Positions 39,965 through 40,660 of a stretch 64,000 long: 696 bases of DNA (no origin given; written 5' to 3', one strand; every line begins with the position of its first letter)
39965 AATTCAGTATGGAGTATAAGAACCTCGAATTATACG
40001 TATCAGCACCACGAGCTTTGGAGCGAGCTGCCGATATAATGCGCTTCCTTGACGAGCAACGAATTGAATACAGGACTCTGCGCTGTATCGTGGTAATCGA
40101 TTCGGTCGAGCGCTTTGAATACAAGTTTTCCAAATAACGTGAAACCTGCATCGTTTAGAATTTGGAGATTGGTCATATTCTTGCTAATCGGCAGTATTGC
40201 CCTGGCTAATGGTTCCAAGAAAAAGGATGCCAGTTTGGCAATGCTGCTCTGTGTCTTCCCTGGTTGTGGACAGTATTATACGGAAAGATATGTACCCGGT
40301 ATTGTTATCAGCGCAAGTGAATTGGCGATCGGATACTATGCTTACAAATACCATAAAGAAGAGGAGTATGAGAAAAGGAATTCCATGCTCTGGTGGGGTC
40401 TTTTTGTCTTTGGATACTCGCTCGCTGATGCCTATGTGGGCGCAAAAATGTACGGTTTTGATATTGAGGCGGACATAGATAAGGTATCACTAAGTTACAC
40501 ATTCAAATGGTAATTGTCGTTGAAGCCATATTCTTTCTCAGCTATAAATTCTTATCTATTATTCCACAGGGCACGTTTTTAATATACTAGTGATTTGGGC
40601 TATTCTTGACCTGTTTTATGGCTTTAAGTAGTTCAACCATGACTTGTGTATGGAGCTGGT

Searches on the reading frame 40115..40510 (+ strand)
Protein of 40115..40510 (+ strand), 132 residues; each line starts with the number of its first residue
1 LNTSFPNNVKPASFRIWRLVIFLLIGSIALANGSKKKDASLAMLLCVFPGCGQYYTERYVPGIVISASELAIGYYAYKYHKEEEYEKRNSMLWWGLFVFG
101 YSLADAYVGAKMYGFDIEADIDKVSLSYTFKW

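Call 47: search_protein_families(library=pfam, proteins=[window:40115-40510:+], max_evalue=0.001)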
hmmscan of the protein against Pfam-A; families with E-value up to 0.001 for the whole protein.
window:40115-40510:+ (132 aa): 2 families
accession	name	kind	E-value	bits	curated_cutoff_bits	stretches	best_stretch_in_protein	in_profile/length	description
PF18935.5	DUF5683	-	2.1e-07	31.5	26.7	0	40-86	6-51/151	Family of unknown function (DUF5683)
PF01757.29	Acyl_transf_3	-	0.00031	20.4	31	1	20-112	135-233/326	Acyltransferase domain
